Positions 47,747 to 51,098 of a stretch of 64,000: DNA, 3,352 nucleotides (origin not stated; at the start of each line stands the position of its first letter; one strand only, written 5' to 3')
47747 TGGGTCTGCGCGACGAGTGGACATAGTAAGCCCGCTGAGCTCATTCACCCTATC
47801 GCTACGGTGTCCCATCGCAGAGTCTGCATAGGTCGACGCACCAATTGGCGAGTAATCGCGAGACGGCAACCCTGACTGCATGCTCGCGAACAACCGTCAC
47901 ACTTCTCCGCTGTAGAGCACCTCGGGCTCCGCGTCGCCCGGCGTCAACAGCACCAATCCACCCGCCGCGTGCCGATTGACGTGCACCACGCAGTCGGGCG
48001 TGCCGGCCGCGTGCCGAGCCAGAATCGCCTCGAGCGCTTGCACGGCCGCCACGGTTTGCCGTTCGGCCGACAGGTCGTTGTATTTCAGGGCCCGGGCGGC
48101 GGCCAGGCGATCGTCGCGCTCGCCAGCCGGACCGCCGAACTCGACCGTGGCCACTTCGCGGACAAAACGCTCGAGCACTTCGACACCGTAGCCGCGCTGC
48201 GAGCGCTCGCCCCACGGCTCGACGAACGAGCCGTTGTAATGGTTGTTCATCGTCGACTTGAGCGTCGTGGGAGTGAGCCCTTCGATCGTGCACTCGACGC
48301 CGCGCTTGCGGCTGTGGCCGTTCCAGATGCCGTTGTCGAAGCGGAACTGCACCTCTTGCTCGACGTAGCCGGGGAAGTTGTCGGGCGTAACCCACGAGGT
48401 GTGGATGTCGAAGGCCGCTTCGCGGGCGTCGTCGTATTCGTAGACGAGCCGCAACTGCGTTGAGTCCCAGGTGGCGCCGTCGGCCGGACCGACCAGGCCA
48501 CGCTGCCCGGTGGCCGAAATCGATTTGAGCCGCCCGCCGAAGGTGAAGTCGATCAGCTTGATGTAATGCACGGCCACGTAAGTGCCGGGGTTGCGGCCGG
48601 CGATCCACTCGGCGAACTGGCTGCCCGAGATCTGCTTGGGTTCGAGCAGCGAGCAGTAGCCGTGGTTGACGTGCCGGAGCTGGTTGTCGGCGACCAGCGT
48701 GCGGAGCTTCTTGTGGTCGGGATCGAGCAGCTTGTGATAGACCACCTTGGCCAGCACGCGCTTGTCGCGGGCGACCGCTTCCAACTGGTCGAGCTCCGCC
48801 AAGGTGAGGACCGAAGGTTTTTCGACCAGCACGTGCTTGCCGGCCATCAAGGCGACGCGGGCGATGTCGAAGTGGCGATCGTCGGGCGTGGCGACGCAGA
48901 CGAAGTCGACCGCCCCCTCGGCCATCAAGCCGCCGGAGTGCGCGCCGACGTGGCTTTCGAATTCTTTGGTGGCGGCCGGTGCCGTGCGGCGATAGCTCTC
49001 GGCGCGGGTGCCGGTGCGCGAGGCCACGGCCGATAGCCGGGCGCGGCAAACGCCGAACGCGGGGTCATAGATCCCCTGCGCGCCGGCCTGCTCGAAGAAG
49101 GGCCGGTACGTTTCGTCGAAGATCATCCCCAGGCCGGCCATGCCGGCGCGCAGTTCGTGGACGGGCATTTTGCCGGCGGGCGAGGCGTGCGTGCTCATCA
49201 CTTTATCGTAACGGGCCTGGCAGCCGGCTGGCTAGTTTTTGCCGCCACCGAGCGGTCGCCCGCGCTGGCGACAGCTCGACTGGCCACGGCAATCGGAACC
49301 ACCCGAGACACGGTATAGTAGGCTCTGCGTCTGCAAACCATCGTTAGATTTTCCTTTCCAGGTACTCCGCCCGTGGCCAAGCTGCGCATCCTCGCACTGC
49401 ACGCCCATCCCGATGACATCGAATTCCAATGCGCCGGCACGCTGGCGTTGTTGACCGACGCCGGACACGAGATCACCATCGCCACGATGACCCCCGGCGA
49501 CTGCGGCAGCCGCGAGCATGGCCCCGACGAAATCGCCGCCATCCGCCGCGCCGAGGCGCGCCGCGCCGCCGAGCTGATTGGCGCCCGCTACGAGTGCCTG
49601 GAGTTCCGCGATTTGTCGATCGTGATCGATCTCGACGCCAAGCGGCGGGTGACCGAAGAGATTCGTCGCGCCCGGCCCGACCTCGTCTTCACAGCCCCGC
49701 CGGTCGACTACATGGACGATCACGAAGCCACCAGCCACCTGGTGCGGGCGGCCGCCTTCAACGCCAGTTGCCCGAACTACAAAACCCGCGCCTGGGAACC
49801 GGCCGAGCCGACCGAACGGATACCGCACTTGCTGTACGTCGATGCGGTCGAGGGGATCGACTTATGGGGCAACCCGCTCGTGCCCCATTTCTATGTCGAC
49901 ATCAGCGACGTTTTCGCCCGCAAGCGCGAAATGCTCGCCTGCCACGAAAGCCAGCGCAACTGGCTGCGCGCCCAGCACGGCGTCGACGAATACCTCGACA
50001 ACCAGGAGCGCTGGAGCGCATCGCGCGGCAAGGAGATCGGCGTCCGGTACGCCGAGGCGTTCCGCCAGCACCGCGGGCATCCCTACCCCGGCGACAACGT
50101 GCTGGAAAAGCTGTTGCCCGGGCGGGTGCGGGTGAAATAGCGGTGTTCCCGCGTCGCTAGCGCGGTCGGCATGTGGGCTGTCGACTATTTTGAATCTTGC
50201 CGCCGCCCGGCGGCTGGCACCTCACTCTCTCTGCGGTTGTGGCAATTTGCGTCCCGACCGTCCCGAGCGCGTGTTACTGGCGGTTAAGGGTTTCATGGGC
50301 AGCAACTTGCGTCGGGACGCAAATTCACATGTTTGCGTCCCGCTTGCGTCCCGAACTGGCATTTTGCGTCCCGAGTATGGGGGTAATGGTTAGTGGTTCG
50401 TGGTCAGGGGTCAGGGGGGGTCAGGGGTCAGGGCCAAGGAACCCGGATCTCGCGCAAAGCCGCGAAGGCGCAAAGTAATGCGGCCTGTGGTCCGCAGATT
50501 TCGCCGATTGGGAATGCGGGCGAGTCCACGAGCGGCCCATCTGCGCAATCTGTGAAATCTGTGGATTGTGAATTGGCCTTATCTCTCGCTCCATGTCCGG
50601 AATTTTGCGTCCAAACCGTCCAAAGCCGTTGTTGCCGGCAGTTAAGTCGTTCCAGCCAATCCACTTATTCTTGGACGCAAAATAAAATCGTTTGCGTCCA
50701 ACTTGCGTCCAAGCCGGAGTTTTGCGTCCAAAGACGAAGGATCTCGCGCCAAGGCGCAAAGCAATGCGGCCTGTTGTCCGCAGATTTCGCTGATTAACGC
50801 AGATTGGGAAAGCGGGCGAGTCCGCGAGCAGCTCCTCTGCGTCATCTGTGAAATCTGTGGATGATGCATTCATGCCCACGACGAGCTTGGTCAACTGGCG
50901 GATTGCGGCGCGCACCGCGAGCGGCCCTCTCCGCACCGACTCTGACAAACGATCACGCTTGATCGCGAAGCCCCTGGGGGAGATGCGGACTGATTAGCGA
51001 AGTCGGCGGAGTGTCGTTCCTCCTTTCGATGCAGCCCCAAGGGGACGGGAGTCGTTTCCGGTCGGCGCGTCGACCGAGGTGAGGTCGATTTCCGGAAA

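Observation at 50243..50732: Two adjacent ~135-bp arrays of phased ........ motifs whose flanking triplet changes in concert (CGA versus AAN)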

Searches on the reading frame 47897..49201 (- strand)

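Call 15: search_protein_families(library=pfam, proteins=[window:47897-49201:-], max_evalue=0.01)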
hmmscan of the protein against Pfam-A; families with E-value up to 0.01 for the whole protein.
window:47897-49201:- (434 aa): 2 families
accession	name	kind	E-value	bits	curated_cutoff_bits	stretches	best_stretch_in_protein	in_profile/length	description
PF01408.29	GFO_IDH_MocA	-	1.4e-16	61.7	24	1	18-153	2-118/120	Oxidoreductase family, NAD-binding Rossmann fold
PF22725.1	GFO_IDH_MocA_C3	-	0.00017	22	27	1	164-281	2-111/124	GFO/IDH/MocA C-terminal domain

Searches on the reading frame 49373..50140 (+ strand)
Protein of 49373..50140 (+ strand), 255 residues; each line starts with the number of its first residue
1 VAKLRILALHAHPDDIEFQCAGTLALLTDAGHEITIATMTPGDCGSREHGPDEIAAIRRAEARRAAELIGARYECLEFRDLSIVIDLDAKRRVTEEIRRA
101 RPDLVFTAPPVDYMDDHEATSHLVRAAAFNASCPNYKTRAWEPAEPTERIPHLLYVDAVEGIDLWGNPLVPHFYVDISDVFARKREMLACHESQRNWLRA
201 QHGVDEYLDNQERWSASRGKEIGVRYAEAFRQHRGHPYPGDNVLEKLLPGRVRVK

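Call 15: search_protein_families(library=pfam, proteins=[window:49373-50140:+], max_evalue=0.01)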
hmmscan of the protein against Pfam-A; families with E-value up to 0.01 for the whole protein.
window:49373-50140:+ (255 aa): 1 family
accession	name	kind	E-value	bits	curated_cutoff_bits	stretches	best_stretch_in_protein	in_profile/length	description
PF02585.22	PIG-L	-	8.8e-28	97.8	28.2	1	7-127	1-128/129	GlcNAc-PI de-N-acetylase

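Call 36: find_encoding_contigs(protein=window:49373-50140:+, flank=3000, max_places=6)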
Protein window:49373-50140:+ (255 aa): 2 contigs read that carry it; 2 places shown.
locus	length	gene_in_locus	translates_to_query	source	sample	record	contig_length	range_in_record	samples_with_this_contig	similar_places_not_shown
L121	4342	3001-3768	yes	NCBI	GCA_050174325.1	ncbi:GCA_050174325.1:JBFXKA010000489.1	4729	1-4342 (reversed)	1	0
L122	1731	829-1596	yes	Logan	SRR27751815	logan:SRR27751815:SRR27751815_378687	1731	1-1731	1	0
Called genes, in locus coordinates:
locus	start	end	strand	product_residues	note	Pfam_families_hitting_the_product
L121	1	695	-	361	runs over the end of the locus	?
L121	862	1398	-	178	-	-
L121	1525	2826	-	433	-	PF01408:GFO_IDH_MocA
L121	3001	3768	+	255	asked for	PF02585:PIG-L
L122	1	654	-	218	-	?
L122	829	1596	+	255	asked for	PF02585:PIG-L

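Call 90: find_homologous_proteins(query=window:49373-50140:+, max_evalue=1e-40)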
Query window:49373-50140:+ (255 aa): 5725 proteins with E <= 1e-40 among 8000 candidates; the best 120 are listed.
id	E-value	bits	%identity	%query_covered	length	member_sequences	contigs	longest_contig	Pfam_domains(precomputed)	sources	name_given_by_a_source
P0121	1.0e-159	548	92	100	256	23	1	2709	PF02585.23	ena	-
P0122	2.0e-138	478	81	98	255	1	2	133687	PF02585.23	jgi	jgi:LmbE family N-acetylglucosaminyl deacetylase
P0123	3.1e-135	468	78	100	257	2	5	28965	PF02585.23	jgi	jgi:LmbE family N-acetylglucosaminyl deacetylase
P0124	4.5e-134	464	78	100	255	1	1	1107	PF02585.23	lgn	-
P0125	2.0e-133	462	77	100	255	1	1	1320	PF02585.23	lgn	-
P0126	2.7e-133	461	76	99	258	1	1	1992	PF02585.23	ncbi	-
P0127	6.6e-133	460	78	97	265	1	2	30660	PF02585.23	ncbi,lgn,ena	-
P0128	7.7e-133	460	78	98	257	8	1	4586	PF02585.23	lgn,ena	-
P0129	1.3e-131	456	77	97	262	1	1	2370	PF02585.23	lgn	-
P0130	1.8e-131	455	73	100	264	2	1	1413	PF02585.23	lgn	-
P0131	4.2e-131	454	76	98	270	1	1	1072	PF02585.23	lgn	-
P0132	5.2e-131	454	80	94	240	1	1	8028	PF02585.23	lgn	-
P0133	6.4e-131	453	76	100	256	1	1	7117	PF02585.23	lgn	-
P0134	8.0e-131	453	78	98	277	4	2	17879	PF02585.23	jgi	-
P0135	1.5e-130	452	77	98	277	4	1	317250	PF02585.23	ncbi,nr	ncbi:MAG: PIG-L family deacetylase [Pirellulales bacterium]|nr:PIG-L family deacetylase [Pirellulale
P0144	3.0e-129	448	74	100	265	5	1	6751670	PF02585.23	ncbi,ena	-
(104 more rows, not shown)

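Call 91: find_encoding_contigs(protein=P0122, flank=4000, max_places=1)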
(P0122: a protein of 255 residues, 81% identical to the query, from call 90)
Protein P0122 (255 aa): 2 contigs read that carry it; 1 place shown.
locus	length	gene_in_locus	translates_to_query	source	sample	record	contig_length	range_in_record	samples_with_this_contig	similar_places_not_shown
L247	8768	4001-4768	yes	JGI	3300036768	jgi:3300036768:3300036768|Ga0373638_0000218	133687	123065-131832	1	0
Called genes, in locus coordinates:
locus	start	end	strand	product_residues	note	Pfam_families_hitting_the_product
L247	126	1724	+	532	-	PF02310:B12-binding, PF04055:Radical_SAM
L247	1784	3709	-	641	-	PF01182:Glucosamine_iso, PF02585:PIG-L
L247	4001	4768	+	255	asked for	PF02585:PIG-L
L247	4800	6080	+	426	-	PF22244:GCE_fung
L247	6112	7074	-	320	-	PF12146:Hydrolase_4, PF00561:Abhydrolase_1, PF12697:Abhydrolase_6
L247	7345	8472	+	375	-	-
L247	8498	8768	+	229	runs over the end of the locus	-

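Call 92: find_encoding_contigs(protein=P0135, flank=4000, max_places=1)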
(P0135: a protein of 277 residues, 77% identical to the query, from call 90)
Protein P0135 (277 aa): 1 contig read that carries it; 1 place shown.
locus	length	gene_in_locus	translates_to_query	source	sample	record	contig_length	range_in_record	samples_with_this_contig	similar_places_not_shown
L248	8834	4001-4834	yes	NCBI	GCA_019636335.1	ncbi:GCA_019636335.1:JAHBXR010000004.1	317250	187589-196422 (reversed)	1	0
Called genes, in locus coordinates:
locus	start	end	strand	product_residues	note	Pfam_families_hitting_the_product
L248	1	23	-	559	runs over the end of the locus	PF08239:SH3_3 (weak)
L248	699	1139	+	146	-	-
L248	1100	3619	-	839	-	-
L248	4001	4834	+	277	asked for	PF02585:PIG-L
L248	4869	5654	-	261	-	PF00378:ECH_1, PF16113:ECH_2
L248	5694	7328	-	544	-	PF01039:Carboxyl_trans, PF03255:ACCA (weak)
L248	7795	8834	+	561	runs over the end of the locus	PF00140:Sigma70_r1_2, PF04542:Sigma70_r2, PF04539:Sigma70_r3, PF04545:Sigma70_r4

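Call 93: find_encoding_contigs(protein=P0144, flank=4000, max_places=1)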
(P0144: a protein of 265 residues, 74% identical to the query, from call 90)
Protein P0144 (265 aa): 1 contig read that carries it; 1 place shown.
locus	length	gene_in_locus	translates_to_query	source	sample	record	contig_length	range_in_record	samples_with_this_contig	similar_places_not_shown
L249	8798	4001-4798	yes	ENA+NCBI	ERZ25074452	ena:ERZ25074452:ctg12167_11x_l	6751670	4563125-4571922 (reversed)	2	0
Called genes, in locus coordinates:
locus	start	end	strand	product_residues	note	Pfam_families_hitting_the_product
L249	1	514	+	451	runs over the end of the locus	PF00072:Response_reg, PF00158:Sigma54_activat, PF01078:Mg_chelatase (faint), PF14532:Sigma54_activ_2, PF00004:AAA (weak), PF07728:AAA_5 (weak), PF25601:AAA_lid_14, PF02954:HTH_8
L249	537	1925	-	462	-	PF00884:Sulfatase, PF01663:Phosphodiest, PF16347:SGSH_C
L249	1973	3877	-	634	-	PF01182:Glucosamine_iso, PF02585:PIG-L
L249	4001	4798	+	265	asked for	PF02585:PIG-L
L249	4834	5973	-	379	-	PF00696:AA_kinase, PF01472:PUA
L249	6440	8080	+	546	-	PF13522:GATase_6, PF13537:GATase_7, PF00156:Pribosyltran (weak)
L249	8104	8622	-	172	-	-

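Call 94: find_encoding_contigs(protein=P0121, flank=3000, max_places=3)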
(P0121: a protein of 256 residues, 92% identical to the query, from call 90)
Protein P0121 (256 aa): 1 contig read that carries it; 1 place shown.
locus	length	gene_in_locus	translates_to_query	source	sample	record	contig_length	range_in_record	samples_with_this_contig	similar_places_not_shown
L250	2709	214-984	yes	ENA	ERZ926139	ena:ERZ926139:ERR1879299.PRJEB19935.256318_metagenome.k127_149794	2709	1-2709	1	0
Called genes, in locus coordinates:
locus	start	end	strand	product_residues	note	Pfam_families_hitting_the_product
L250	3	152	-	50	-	?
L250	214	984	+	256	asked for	PF02585:PIG-L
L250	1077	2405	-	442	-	PF00109:ketoacyl-synt, PF02801:Ketoacyl-synt_C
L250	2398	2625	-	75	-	-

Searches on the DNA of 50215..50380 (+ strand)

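Call 61: search_dna_similar(query=window:50215-50380:+, collection=plasmids, mode=distant, max_evalue=0.001, max_rows=25)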
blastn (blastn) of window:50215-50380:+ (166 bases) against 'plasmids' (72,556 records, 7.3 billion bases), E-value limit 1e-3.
No match.

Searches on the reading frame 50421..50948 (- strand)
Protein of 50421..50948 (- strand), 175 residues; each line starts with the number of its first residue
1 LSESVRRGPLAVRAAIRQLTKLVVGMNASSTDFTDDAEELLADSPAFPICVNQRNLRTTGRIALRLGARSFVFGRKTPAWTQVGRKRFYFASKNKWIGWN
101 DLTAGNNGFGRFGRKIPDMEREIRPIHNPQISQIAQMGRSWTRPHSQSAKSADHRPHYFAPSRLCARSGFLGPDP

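Call 15: search_protein_families(library=pfam, proteins=[window:50421-50948:-], max_evalue=0.01)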
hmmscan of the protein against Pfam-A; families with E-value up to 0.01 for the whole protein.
window:50421-50948:- (175 aa): 0 families

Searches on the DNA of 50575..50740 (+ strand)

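Call 62: search_dna_similar(query=window:50575-50740:+, collection=phages, mode=distant, max_evalue=0.001, max_rows=15)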
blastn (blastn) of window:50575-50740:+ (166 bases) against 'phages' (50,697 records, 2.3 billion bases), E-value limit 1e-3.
No match.
